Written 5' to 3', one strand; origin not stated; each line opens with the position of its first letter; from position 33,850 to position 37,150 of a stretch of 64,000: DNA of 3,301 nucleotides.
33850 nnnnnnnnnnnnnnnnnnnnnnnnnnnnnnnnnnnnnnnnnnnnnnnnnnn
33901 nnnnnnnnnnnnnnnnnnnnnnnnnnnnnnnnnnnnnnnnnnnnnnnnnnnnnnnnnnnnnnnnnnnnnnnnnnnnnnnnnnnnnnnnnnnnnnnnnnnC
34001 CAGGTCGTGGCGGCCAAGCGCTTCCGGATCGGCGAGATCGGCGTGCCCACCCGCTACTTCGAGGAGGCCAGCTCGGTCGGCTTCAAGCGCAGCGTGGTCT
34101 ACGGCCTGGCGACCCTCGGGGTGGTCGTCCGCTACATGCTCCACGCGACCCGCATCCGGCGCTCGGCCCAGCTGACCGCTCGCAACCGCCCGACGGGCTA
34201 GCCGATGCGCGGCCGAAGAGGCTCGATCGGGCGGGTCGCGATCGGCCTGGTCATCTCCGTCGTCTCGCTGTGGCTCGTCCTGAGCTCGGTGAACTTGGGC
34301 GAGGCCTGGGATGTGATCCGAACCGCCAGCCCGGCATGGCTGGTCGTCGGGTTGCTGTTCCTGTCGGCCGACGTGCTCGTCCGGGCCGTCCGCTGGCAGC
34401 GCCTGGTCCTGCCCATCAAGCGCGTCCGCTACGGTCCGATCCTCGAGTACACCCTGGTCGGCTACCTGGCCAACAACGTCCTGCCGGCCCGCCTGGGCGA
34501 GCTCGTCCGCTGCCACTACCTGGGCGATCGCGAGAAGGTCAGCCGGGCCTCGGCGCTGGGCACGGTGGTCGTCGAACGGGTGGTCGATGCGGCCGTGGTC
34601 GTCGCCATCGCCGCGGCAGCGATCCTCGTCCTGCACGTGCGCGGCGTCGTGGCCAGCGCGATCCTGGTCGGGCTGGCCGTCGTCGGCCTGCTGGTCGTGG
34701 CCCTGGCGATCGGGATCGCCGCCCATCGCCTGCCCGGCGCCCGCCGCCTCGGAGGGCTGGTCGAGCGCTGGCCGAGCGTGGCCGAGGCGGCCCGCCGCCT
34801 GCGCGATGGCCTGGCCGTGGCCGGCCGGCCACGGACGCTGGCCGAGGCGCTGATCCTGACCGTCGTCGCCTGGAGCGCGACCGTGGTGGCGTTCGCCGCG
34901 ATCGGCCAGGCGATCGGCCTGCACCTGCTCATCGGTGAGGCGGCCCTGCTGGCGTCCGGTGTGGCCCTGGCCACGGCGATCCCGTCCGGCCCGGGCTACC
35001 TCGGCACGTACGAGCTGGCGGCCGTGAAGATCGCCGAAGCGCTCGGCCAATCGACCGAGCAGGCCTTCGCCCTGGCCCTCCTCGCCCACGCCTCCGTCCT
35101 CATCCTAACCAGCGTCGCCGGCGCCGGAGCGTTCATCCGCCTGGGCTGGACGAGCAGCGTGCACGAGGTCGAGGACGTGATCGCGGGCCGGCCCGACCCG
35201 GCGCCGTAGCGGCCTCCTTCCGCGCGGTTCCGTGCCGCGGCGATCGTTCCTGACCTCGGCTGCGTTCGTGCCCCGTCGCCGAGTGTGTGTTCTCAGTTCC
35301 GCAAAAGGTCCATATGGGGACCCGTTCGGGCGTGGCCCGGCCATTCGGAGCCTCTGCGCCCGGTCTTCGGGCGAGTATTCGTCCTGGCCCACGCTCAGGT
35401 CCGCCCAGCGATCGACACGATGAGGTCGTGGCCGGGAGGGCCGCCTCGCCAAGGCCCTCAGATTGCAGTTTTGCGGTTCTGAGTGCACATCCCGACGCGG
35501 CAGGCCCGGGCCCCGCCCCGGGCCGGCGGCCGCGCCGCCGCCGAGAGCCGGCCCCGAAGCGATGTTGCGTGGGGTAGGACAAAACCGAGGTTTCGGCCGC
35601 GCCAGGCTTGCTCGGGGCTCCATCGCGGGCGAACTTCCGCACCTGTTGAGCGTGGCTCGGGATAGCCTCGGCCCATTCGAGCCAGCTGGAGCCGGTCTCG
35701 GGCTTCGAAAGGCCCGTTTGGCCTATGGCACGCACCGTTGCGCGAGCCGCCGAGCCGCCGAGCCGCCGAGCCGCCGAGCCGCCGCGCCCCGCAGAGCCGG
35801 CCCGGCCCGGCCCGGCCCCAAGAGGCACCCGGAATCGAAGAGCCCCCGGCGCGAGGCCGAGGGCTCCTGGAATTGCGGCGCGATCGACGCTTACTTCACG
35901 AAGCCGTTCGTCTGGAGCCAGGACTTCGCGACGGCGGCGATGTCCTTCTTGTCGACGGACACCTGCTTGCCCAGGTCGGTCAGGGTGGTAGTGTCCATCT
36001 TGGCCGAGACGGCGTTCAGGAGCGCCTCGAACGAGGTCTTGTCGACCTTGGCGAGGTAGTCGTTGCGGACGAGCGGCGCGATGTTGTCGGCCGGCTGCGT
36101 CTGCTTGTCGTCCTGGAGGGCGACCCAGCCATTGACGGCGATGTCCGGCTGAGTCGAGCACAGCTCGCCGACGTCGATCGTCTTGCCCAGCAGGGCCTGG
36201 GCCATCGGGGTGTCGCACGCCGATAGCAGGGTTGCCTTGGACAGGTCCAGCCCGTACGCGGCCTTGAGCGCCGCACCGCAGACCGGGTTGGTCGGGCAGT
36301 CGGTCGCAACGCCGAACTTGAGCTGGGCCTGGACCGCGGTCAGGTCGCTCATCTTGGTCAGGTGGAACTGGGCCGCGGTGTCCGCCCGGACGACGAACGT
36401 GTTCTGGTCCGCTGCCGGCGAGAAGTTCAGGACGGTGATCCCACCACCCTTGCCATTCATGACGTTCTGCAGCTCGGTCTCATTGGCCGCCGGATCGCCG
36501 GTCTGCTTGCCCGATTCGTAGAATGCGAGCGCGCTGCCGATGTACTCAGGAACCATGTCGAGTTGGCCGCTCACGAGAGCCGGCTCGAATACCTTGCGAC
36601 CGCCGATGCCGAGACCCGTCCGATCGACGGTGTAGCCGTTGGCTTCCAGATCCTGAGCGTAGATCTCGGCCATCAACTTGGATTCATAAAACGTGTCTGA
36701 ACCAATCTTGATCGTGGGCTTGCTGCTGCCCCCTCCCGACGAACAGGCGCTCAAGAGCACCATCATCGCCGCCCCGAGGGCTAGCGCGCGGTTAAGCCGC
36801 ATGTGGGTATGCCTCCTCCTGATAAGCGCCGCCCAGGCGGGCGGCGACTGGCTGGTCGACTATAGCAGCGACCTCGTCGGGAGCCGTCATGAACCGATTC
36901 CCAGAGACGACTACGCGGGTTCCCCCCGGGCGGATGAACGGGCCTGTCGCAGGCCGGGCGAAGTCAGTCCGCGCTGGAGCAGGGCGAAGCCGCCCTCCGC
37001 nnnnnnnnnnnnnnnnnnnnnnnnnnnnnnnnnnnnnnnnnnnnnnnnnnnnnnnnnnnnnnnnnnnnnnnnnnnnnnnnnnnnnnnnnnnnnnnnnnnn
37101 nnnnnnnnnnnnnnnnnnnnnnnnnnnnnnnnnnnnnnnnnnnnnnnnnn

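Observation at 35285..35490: MITE-like element: two 15-bp inverted repeats enclosing about 160 bp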

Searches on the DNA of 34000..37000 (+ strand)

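Call 4: search_rna_families(source=window, start=34000, end=37000, threshold=evalue, max_evalue=1, show_alignments=3)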
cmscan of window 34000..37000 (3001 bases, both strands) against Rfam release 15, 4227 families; matches with E-value up to 1: 0.
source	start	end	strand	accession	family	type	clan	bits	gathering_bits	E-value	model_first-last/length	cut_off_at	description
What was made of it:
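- On Any curated Rfam family: Searching 34000-37000 at E <= 1 gave no match (call 4).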

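Call 49: search_rna_families(source=window, start=35260, end=35770, threshold=evalue, max_evalue=10, show_alignments=2)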
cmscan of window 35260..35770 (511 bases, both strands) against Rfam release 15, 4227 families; matches with E-value up to 10: 2.
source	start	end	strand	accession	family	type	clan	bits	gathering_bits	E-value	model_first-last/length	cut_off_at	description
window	35470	35521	-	RF03144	eL15-Euryarchaeota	Cis-reg; leader;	-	20.5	33.7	0.26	1-48/48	no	eL15-Euryarchaeota ribosomal protein leader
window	35384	35435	+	RF01997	mir-969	Gene; miRNA;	-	16.1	61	3.6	1-86/86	no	mir-969 microRNA precursor family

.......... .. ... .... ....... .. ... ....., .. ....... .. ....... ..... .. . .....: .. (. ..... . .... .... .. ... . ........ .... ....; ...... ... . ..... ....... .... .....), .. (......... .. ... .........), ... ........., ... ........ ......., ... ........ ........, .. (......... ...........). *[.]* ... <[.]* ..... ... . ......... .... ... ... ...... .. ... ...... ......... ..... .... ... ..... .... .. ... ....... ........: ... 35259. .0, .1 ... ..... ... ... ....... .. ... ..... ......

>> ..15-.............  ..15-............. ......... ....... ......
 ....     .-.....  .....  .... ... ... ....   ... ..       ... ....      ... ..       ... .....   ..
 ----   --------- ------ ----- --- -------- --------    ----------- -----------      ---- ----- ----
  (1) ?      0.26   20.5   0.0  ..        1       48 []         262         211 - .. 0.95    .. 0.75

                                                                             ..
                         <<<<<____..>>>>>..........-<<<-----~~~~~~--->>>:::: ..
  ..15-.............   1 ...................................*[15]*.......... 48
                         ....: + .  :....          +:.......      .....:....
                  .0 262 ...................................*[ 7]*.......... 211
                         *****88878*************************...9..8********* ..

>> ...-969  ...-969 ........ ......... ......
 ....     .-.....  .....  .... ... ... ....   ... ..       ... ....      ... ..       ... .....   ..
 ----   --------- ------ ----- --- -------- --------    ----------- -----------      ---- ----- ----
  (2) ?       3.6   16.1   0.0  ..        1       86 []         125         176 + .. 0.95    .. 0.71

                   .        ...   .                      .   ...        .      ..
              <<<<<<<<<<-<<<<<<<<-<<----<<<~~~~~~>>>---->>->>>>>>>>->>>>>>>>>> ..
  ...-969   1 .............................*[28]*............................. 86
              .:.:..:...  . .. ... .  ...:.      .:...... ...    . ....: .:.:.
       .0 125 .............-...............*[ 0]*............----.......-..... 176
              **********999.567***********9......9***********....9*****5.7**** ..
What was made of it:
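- On 6S / Ms1 RNAP-binding RNAs: There is no Rfam hit at E <= 10 (calls 4, 49).
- On Any curated Rfam family: Searching 35260-35770 at E <= 10 gave only two sub-threshold chance matches (call 49).
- No Rfam family matches even at E <= 10 (calls 4, 49). The Rfam 6S and related models give no match at E <= 10 (calls 4, 49).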

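Call 57: search_dna_similar(query=window:35210-35830:+, collection=plasmids, mode=distant, max_evalue=0.001)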
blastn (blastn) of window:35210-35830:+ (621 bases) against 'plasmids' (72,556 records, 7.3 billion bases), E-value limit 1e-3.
No match.

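Call 58: search_dna_similar(query=window:35210-35830:+, collection=phages, mode=distant, max_evalue=0.001)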
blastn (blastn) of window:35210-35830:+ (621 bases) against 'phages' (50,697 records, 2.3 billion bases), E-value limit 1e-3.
No match.
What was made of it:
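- Tried and rejected: Distant blastn against plasmids and phages gave no match (calls 57, 58).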

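Call 63: build_rna_model(alignment_id=A4)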
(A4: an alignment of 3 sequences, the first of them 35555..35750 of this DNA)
Model R1 built from alignment A4 (3 sequences, 197 columns); structure: RNAalifold consensus.
model positions 197; base pairs 67; branch points 1; effective number of sequences 0.95; information 0.589 bits per position. Calibrated on 0.2 Mb of random sequence (short: E-values are rough).
structure used (alignment columns):
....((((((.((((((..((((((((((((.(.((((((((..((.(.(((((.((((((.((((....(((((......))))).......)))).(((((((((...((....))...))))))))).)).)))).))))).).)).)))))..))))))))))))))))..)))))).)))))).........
